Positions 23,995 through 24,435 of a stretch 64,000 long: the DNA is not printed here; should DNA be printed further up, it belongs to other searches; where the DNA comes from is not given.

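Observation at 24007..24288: Two tandem desulforedoxin-like micro-ORFs below the ORF-calling threshold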

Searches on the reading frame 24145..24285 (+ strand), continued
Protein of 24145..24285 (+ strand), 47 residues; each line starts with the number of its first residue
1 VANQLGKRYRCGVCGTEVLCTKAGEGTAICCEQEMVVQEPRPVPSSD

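Call 34: find_encoding_contigs(protein=P0075, flank=4000, max_places=3)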
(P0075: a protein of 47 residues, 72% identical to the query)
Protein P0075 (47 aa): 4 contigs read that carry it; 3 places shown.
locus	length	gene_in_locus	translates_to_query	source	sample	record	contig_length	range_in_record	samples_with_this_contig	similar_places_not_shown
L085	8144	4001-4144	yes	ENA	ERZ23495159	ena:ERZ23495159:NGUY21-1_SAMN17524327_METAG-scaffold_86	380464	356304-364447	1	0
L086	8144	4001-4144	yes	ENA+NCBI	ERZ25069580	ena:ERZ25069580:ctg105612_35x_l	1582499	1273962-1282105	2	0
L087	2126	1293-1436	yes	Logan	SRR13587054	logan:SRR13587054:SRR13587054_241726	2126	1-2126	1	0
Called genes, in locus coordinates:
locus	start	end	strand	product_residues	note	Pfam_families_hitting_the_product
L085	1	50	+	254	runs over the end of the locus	-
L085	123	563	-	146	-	-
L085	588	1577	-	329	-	PF01012:ETF, PF00766:ETF_alpha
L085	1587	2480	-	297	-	PF01012:ETF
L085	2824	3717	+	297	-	PF02219:MTHFR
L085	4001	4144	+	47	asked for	PF06397:Desulfoferrod_N (weak)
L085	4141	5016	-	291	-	PF16881:LIAS_N, PF04055:Radical_SAM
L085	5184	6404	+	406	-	PF05958:tRNA_U5-meth_tr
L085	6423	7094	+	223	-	PF02545:Maf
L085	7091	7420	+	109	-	PF02416:TatA_B_E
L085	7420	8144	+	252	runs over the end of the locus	PF00902:TatC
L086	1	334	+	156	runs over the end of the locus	PF09969:DUF2203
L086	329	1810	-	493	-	PF00206:Lyase_1, PF14698:ASL_C2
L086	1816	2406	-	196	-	PF02775:TPP_enzyme_C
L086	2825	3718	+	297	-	PF02219:MTHFR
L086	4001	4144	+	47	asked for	PF06397:Desulfoferrod_N (weak)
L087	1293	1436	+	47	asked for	PF06397:Desulfoferrod_N (weak)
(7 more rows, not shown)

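Call 45: search_protein_families(library=pfam, alignment_id=A1, max_evalue=0.01)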
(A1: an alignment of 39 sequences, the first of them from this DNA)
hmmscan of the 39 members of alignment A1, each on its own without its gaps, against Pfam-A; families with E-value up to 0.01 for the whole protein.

A. member 1, seq(47 aa): 1 family
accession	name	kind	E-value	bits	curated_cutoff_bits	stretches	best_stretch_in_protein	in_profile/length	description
PF06397.17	Desulfoferrod_N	-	2.6e-07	30.6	23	1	7-36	5-34/36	Desulfoferrodoxin, N-terminal domain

B. families by the number of members that match (of 39 scanned): 4 families
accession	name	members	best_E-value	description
PF06397.17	Desulfoferrod_N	38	2.5e-10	Desulfoferrodoxin, N-terminal domain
PF10218.14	SPRING1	3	0.0028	SREBP regulating gene protein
PF09082.15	DUF1922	1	0.0048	Domain of unknown function (DUF1922)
PF14569.12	zf-UDP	1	0.0099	Zinc-binding RING-finger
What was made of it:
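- On Desulforedoxin / Pfam PF06397 (Desulfoferrod_N): 38/39 B-family members match at E up to 0.01 (call 45).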

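Call 46: search_solved_structures(query=A1, max_evalue=0.01, show_alignments=2)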
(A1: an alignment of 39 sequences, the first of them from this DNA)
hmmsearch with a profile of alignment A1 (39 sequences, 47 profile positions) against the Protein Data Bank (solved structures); distinct sequences matched with E-value up to 0.01: 5.
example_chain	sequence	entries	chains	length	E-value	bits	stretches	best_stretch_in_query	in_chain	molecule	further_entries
1cfw_A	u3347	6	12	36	7.5e-05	26.3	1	6-38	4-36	PROTEIN (DESULFOREDOXIN) | DESULFOREDOXIN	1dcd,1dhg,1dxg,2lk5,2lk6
1vzg_A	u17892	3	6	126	9e-05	26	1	9-40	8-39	DESULFOFERRODOXIN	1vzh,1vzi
2ji2_A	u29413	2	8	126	9.3e-05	26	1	9-40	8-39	Desulfoferrodoxin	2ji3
2ji1_A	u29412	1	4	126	9.4e-05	26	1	9-40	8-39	Desulfoferrodoxin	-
3ov0_A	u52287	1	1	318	0.0057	20.2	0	9-31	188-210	Cytochrome c family protein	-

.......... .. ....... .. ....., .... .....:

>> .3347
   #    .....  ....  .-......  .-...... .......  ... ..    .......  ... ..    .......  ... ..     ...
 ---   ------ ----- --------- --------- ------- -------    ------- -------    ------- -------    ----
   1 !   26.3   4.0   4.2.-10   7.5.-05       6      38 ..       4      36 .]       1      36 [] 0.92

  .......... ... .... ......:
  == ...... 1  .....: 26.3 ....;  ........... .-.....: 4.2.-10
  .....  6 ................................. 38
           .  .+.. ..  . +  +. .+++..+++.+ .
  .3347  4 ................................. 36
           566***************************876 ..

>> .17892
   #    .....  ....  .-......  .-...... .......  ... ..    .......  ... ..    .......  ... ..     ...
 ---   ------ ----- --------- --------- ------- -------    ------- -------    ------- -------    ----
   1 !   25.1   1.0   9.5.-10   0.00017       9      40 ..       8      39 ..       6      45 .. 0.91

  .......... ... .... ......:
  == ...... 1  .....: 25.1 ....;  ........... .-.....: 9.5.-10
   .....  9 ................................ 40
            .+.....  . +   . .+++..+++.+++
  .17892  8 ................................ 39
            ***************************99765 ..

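Call 49: predict_structure(alignment_id=A1)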
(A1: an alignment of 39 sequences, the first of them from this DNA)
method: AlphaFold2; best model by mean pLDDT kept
length: 47 residues; sequences in the alignment: 39
mean_pLDDT: 80.8   pTM: 0.56
mean pLDDT of the five models: 80.8, 78.4, 77.5, 77.5, 75.3
residues with pLDDT >= 90: 18; 70-90: 17; 50-70: 12; < 50: 0
segments of 3 or more residues with pLDDT < 50: none
pLDDT, mean of each block of 10 residues (from residue 1): 73 93 83 89 61
secondary structure, 60 per line:
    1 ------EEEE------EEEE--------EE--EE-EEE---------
elements in order: E7-10 E17-20 E36-38

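Call 52: fold_search(model_id=the predicted structure, library=pdb)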
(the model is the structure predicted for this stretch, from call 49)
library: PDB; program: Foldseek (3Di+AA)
matches with E <= 10: 56; with E <= 0.001: 0
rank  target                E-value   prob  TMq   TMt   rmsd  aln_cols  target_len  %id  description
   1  1vzg_A                8.3e-02  1.00  0.57  0.24   2.7        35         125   37  Structure of superoxide reductase bound to ferrocyanide and active site expansion upon X-ray induced photoreduction (released 2004-08-27)
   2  1dxg_A                8.9e-02  1.00  0.62  0.78   3.5        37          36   43  CRYSTAL STRUCTURE OF DESULFOREDOXIN FROM DESULFOVIBRIO GIGAS AT 1.8 A RESOLUTION (released 1997-11-12)
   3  2ji2_B                1.5e-01  1.00  0.58  0.24   2.6        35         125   37  X-ray structure of E114A mutant of superoxide reductase from Desulfoarculus baarsii in the native, reduced form (released 2007-05-01)
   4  2ji2_A                1.6e-01  0.99  0.58  0.24   4.8        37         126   38  X-ray structure of E114A mutant of superoxide reductase from Desulfoarculus baarsii in the native, reduced form (released 2007-05-01)
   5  2ji1_A                2.1e-01  0.99  0.57  0.24   2.7        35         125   37  X-ray structure of wild-type superoxide reductase from Desulfoarculus baarsii (released 2007-05-01)
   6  1dfx                  5.8e-01  0.97  0.58  0.24   1.9        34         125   29  DESULFOFERRODOXIN FROM DESULFOVIBRIO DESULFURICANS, ATCC 27774 (released 1998-10-14)
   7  9bct_P                2.1e+00  0.15  0.38  0.38   4.5        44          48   27  Cryo-EM structure of Thermococcus kodakarensis FttA-dependent transcription pre-termination complex containing 44 nt R (released 2024-07-31)
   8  3axs                  2.4e+00  0.30  0.52  0.09   3.2        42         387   17  Complex structure of tRNA methyltransferase Trm1 from Aquifex aeolicus with sinefungin (released 2011-08-03)
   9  9e7v_J                3.1e+00  0.11  0.38  0.23  10.9        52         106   25  Off-pathway Mycobacterium tuberculosis transcription initiation promoter complex (RNA Polymerase with Sigma-A, CarD, a (released 2025-10-01)
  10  1m2g                  3.1e+00  0.11  0.38  0.11   5.9        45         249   18  Sir2 homologue-ADP ribose complex (released 2003-04-08)
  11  6rxm_B                3.5e+00  0.14  0.39  0.11   3.5        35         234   23  Crystal structure of CobB Ac2 (A76G, I131C, V162G) in complex with H4K16-Acetyl peptide (released 2020-04-15)
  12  1m2k                  3.8e+00  0.11  0.37  0.11   3.6        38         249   18  Sir2 homologue F159A mutant-ADP ribose complex (released 2003-04-08)
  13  9qrl_A                4.0e+00  0.21  0.45  0.03   4.1        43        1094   16  DNA polymerase with inhibitor #2 (released 2025-09-24)
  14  9qpc_A                4.0e+00  0.21  0.45  0.03   4.1        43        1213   16  DNA polymerase with inhibitor (released 2025-09-24)
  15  1m2n_A                4.0e+00  0.10  0.39  0.12   5.8        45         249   18  Sir2 homologues (D102G/F159A/R170A) mutant-2'-O-acetyl ADP ribose complex (released 2003-04-08)
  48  1y07_C                9.6e+00  0.13  0.55  0.24   2.5        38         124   10  Crystal structure of the superoxide reductase from Treponema pallidum (released 2005-11-22)
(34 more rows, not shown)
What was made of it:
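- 24145..24288 (+): ORF B: 47-aa derived desulforedoxin-like protein (GTG start) with Cys11, Cys14, Cys30, Cys31, an extra Cys20 and a conserved tail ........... The AF2 model has pLDDT 80.8 with a low-confidence tail, and its top fold hits are Dfx N-domain and Dx (calls 49, 52).
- On Desulforedoxin / Pfam PF06397 (Desulfoferrod_N): The AF2 model of B has pLDDT 80.8, and its top Foldseek hits are 1vzg and 1dxg with prob 1.0 and TMt 0.78 (calls 49, 52).
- Closest known: Non-canonical Dx domains that lost their cysteines. Same: 1y07 appears among the weaker fold hits (call 52).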

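Call 58: search_protein_representatives(alignment_id=A1)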
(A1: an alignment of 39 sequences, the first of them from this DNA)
Query: 39 sequences, 47 profile positions. Proteins with E-value up to 0.001 (for the whole library): 1226; up to 1e-10: 279; up to 1e-30: 2. The best 150 are listed.
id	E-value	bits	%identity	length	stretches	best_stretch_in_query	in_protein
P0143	4.6e-37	142.2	-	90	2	1-47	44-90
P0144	9.0e-31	122.1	-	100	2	5-47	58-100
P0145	2.7e-29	117.4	-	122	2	3-45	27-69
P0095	1.9e-26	108.2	-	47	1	1-47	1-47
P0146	9.7e-26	106.0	-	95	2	4-47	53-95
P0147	2.5e-25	104.7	-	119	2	3-47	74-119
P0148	8.4e-25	103.0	-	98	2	3-47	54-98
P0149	1.5e-24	102.2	-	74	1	3-47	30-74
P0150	1.7e-24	102.0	-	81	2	1-47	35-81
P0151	6.1e-24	100.2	-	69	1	3-47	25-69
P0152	3.1e-23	98.0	-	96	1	1-47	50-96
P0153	6.3e-23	97.0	-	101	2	3-47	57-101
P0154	1.1e-22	96.2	-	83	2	5-47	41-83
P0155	4.1e-22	94.4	-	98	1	1-47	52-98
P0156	6.4e-22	93.8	-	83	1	3-47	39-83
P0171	1.8e-20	89.1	-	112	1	3-47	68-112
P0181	7.4e-20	87.1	-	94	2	4-47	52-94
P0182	8.2e-20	87.0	-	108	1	3-47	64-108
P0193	5.0e-18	81.3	-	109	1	3-47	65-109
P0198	1.2e-17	80.0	-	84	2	5-47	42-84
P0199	1.3e-17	80.0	-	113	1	4-47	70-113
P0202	2.4e-17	79.1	-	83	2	3-47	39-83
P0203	2.5e-17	79.1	-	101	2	4-44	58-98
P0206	2.8e-17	78.9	-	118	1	3-47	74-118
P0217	1.2e-16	76.9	-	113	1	3-47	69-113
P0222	2.6e-16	75.8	-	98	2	1-44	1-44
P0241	1.4e-15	73.4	-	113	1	3-47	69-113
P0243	1.7e-15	73.2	-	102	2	3-47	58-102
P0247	2.2e-15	72.9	-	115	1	4-47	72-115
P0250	3.4e-15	72.2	-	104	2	4-47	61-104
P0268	3.4e-14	69.0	-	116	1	3-47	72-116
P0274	7.6e-14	67.9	-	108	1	3-47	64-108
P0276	9.9e-14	67.5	-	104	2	5-47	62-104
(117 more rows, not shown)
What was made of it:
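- There are more than 1,200 50%-identity representatives (call 58).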

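Call 60: search_protein_families(library=ncbifam, proteins=[P0146, P0181, P0250, P0243, P0202, P0198, P0144, P0222, P0203, P0276], max_evalue=0.1)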
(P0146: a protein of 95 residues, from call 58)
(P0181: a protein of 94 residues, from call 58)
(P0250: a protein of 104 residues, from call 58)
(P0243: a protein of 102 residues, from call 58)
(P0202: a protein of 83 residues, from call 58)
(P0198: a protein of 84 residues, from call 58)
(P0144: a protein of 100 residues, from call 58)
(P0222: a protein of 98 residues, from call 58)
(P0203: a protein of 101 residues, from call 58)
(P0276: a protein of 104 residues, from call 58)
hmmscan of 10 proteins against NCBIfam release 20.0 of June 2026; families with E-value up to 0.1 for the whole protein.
P0146 (95 aa): 14 families
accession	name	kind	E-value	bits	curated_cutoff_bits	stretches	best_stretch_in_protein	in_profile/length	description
TIGR00320.1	dfx_rbo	equivalog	4.2e-10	39.9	146.9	2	7-46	6-45/125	desulfoferrodoxin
TIGR00319.1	desulf_FeS4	domain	7.9e-08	31.9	36.05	2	9-35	8-34/34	desulfoferrodoxin FeS4 iron-binding domain-containing protein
NF050000.1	IS1_IS1595_Zn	domain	0.0014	19.1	28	0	8-19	21-32/34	IS1/IS1595 family N-terminal zinc-binding domain-containing protein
NF011481.0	PRK14890.1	equivalog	0.0026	17.7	61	0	53-64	46-57/61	putative Zn-ribbon RNA-binding protein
TIGR02605.1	CxxC_CxxC_SSSS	subfamily_domain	0.0045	17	31.3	0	58-80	6-30/52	FmdB family zinc ribbon protein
NF048018.1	IS256_N_4Cys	domain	0.0073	16.9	27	0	57-65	21-29/31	transposase-like zinc-binding domain-containing protein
TIGR00280.1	eL43_euk_arch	equivalog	0.014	15.7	95.8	0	4-50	32-77/92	50S ribosomal protein L37Ae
TIGR01206.1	lysW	equivalog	0.015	15.2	53.2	0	50-69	15-34/54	lysine biosynthesis protein LysW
NF003058.0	PRK03976.1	equivalog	0.033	14.2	87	0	4-43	32-70/91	50S ribosomal protein L37ae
NF045720.1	rubredox_RCKP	subfamily_domain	0.045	13.4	45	0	58-66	4-12/34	RCKP-type rubredoxin-like domain-containing protein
NF001608.0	PRK00398.1-6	equivalog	0.047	13.5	84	0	53-69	17-33/46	DNA-directed RNA polymerase subunit P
NF033558.1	transpos_IS1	equivalog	0.056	13.4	100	0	48-72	12-36/199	IS1 family transposase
NF001669.0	PRK00432.1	equivalog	0.074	13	54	0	1-15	37-50/58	30S ribosomal protein S27ae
NF041070.1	carrier_LysW_Arch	domain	0.081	13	75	0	59-70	4-36/57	alpha-aminoadipate/glutamate carrier protein LysW/ArgW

P0181 (94 aa): 6 families
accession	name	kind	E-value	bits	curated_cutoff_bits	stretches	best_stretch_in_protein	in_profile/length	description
TIGR00319.1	desulf_FeS4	domain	4.4e-08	32.7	36.05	2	8-34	8-34/34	desulfoferrodoxin FeS4 iron-binding domain-containing protein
TIGR00320.1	dfx_rbo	equivalog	5.5e-07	29.8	146.9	1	8-34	8-34/125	desulfoferrodoxin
NF003058.0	PRK03976.1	equivalog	0.0091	15.9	87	0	54-79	34-58/91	50S ribosomal protein L37ae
NF050000.1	IS1_IS1595_Zn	domain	0.021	15.4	28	0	56-63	21-28/34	IS1/IS1595 family N-terminal zinc-binding domain-containing protein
NF048018.1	IS256_N_4Cys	domain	0.021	15.4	27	0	56-63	21-28/31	transposase-like zinc-binding domain-containing protein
TIGR02605.1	CxxC_CxxC_SSSS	subfamily_domain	0.063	13.4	31.3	0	57-78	6-29/52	FmdB family zinc ribbon protein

P0250 (104 aa): 0 families

P0243 (102 aa): 0 families

P0202 (83 aa): 0 families

P0198 (84 aa): 0 families

P0144 (100 aa): 4 families
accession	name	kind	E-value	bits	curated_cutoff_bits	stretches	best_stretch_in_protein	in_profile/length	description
TIGR00320.1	dfx_rbo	equivalog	4.4e-09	36.6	146.9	2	8-41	7-40/125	desulfoferrodoxin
TIGR00319.1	desulf_FeS4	domain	5.6e-06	25.9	36.05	1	62-88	8-34/34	desulfoferrodoxin FeS4 iron-binding domain-containing protein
NF050000.1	IS1_IS1595_Zn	domain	0.044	14.3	28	0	61-68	21-28/34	IS1/IS1595 family N-terminal zinc-binding domain-containing protein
NF048018.1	IS256_N_4Cys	domain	0.072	13.7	27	0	61-68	21-28/31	transposase-like zinc-binding domain-containing protein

P0222 (98 aa): 4 families
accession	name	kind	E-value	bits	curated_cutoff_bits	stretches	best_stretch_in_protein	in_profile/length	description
TIGR00319.1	desulf_FeS4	domain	3.3e-05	23.5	36.05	1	9-35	8-34/34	desulfoferrodoxin FeS4 iron-binding domain-containing protein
TIGR00320.1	dfx_rbo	equivalog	8.8e-05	22.7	146.9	1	5-43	4-42/125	desulfoferrodoxin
NF048018.1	IS256_N_4Cys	domain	0.017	15.7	27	0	60-69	21-30/31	transposase-like zinc-binding domain-containing protein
TIGR00280.1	eL43_euk_arch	equivalog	0.025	14.9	95.8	0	56-84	32-62/92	50S ribosomal protein L37Ae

P0203 (101 aa): 4 families
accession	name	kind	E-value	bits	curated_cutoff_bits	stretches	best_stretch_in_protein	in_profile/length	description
TIGR00320.1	dfx_rbo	equivalog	6.4e-10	39.3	146.9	2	8-40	7-39/125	desulfoferrodoxin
TIGR00319.1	desulf_FeS4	domain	1.9e-08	33.8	36.05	2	9-35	8-34/34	desulfoferrodoxin FeS4 iron-binding domain-containing protein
NF001669.0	PRK00432.1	equivalog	0.062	13.3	54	0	50-74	14-38/58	30S ribosomal protein S27ae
NF009146.0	PRK12496.1-3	equivalog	0.081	12.6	268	0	54-94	114-153/162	hypothetical protein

P0276 (104 aa): 0 families
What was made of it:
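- On LysW-type carrier protein: TIGR01206 scores 15 bits against 53 on a fused homologue (call 60).
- Closest known: LysW amino-group carrier protein. Different: No significant similarity (call 60).
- LysW models score far below threshold (15 bits against 53, call 60).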

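Call 61: search_protein_families(library=pfam, proteins=[P0146, P0181, P0250, P0243, P0202, P0198, P0144, P0222, P0203, P0276], max_evalue=0.1)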
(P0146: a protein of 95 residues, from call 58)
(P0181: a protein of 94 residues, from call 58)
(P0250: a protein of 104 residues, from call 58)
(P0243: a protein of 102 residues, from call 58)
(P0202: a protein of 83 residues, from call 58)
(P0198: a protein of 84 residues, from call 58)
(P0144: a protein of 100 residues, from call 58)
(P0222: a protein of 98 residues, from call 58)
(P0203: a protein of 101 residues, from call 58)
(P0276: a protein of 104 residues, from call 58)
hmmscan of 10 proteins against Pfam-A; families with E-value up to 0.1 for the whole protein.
P0146 (95 aa): 26 families (the best 25 are shown)
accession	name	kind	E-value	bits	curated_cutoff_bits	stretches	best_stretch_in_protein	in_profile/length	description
PF06397.17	Desulfoferrod_N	-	8.2e-13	48.2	23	2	5-37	3-35/36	Desulfoferrodoxin, N-terminal domain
PF03604.18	Zn_ribbon_RPAB4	-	0.0002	21.5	24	0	9-23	1-15/32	DNA directed RNA polymerase, 7 kDa subunit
PF18439.7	zf_UBZ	-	0.00047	20.2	25.6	0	57-71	2-16/32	Ubiquitin-Binding Zinc Finger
PF19750.4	DUF6237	-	0.001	19.6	25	0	8-21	17-30/90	Family of unknown function (DUF6237)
PF09723.15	Zn_ribbon_8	-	0.0013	19.2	34.4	0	58-79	6-29/41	Zinc ribbon domain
PF07754.17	HVO_2753_ZBP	-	0.0025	18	33.2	0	53-64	35-46/46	Small zinc finger protein HVO_2753-like, Zn-binding pocket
PF25164.1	CoiA_N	-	0.0047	16.8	26.3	0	5-23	14-32/50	Competence protein CoiA, N-terminal domain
PF22289.1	DmmA-like_C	-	0.0048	17.3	27.4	0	7-21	17-31/44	Dimethylamine monooxygenase subunit DmmA-like, C-terminal domain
PF08792.16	A2L_zn_ribbon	-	0.0051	16.9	22.9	0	58-73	4-20/33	A2L zinc ribbon domain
PF13465.12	zf-H2C2_2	-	0.0054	17.5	40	0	56-65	13-22/26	Zinc-finger double domain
PF18073.7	Zn_ribbon_LapB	-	0.0073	16.4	25.7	0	58-66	1-9/28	Rubredoxin metal binding domain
PF00569.23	ZZ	-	0.0076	16.5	21.4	0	56-66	3-13/45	Zinc finger, ZZ type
PF21344.3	Zn_ribbon_LysW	-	0.0091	16.1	27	0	59-72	23-36/46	Alpha-aminoadipate carrier protein LysW-like, globular domain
PF23895.1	Phage_zn_bind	-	0.016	15.7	27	0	54-74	6-26/69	Phage zinc binding domain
PF11781.13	Zn_ribbon_RRN7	-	0.018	15.1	27.1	0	59-78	6-23/32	Zinc-finger of RNA-polymerase I-specific TFIIB, Rrn7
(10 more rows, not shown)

P0181 (94 aa): 6 families
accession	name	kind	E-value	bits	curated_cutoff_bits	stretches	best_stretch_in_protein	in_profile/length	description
PF06397.17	Desulfoferrod_N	-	2e-12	46.9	23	2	8-35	7-34/36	Desulfoferrodoxin, N-terminal domain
PF08792.16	A2L_zn_ribbon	-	0.00081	19.4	22.9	0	8-29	4-24/33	A2L zinc ribbon domain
PF01780.25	Ribosomal_L37ae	-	0.013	16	21.9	0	54-81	31-57/85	Ribosomal L37ae protein family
PF25017.1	zf-C2HC_3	-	0.042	14.2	24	0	4-24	20-40/47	C2HC zinc finger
PF25269.1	DUF7867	-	0.048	13.5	27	1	47-73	206-232/283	Domain of unknown function (DUF7867)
PF04810.20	zf-Sec23_Sec24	-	0.086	13.3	25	0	4-16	20-32/39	Sec23/Sec24 zinc finger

P0250 (104 aa): 2 families
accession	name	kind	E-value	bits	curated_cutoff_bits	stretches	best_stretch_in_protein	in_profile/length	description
PF21970.1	HOXB-AS3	-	0.016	16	27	1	38-81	3-45/53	HOXB-AS3 peptide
PF07188.17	KSHV_K8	-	0.066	13.1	27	1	11-84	88-163/250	Kaposi's sarcoma-associated herpesvirus (KSHV) K8 protein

P0243 (102 aa): 0 families

P0202 (83 aa): 0 families

P0198 (84 aa): 1 family
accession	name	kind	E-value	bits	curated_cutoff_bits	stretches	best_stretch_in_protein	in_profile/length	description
PF06397.17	Desulfoferrod_N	-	0.022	14.9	23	1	46-72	7-33/36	Desulfoferrodoxin, N-terminal domain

P0144 (100 aa): 6 families
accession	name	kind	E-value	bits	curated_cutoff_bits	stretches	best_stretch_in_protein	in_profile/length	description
PF06397.17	Desulfoferrod_N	-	3.3e-12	46.3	23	2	61-89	6-34/36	Desulfoferrodoxin, N-terminal domain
PF09297.16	Zn_ribbon_NUD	-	0.0042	17.2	24.8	0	31-43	9-21/32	NADH pyrophosphatase zinc ribbon domain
PF18073.7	Zn_ribbon_LapB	-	0.022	14.9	25.7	0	62-70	1-9/28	Rubredoxin metal binding domain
PF25164.1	CoiA_N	-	0.026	14.4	26.3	0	6-20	15-29/50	Competence protein CoiA, N-terminal domain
PF05810.19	NinF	-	0.053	13.9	27.5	0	63-70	1-8/25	NinF protein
PF00569.23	ZZ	-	0.087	13.1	21.4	0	58-67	16-25/45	Zinc finger, ZZ type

P0222 (98 aa): 2 families
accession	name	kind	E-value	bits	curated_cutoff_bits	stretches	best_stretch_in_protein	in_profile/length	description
PF06397.17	Desulfoferrod_N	-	4.1e-07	30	23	1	8-36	6-34/36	Desulfoferrodoxin, N-terminal domain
PF12760.12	Zn_ribbon_IS1595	-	0.047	14.1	25.4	0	54-69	30-46/46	Transposase zinc-ribbon domain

P0203 (101 aa): 8 families
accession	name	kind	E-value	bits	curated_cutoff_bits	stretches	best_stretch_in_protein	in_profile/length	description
PF06397.17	Desulfoferrod_N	-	8.3e-11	41.8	23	2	9-36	7-34/36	Desulfoferrodoxin, N-terminal domain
PF18073.7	Zn_ribbon_LapB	-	0.00088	19.3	25.7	0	9-23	1-15/28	Rubredoxin metal binding domain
PF03804.19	DUF325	-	0.0027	18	28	0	61-78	103-120/137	Viral proteins of unknown function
PF08271.17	Zn_Ribbon_TF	-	0.016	15.2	29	0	9-21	1-13/43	TFIIB zinc-binding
PF01363.27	FYVE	-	0.051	14.1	27.8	0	57-81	19-42/67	FYVE zinc finger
PF11781.13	Zn_ribbon_RRN7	-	0.057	13.5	27.1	0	62-71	21-30/32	Zinc-finger of RNA-polymerase I-specific TFIIB, Rrn7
PF13465.12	zf-H2C2_2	-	0.097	13.5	40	0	7-18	13-24/26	Zinc-finger double domain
PF25017.1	zf-C2HC_3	-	0.097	13.1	24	0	62-73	23-34/47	C2HC zinc finger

P0276 (104 aa): 1 family
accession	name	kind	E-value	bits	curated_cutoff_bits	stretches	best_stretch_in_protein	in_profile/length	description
PF06397.17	Desulfoferrod_N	-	0.049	13.7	23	0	14-39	11-34/36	Desulfoferrodoxin, N-terminal domain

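Call 63: find_homologous_proteins(query=P0250, max_evalue=0.001)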
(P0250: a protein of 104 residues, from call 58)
Query P0250 (104 aa): 36 proteins with E <= 0.001 among 47 candidates.
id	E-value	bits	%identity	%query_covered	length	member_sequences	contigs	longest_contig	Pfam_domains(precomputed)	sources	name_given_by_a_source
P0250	4.7e-60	218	100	100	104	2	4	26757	-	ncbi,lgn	-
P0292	7.0e-26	108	59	94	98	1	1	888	-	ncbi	-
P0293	1.1e-24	104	51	100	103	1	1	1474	-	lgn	-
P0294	5.2e-24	102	57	94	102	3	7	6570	-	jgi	jgi:hypothetical protein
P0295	3.4e-23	99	54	99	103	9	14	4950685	-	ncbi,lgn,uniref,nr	ncbi:hypothetical protein [Mycolicibacterium thermoresistibile]|uniref:Uncharacterized protein n=2 T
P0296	1.6e-22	97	53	94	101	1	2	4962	-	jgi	jgi:hypothetical protein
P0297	1.8e-22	97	49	99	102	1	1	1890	-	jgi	jgi:hypothetical protein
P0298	2.9e-22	97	56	94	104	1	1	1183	-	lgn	-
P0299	6.7e-22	95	53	100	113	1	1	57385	-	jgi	jgi:hypothetical protein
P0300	7.3e-22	95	55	94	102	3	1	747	-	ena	-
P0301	1.3e-21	94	51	99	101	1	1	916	-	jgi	jgi:hypothetical protein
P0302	2.4e-21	94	55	94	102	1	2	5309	-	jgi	jgi:hypothetical protein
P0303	3.0e-21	93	54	94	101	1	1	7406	-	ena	-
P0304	3.3e-21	93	51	94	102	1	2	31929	-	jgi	jgi:hypothetical protein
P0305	3.6e-21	93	50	99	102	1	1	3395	-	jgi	jgi:hypothetical protein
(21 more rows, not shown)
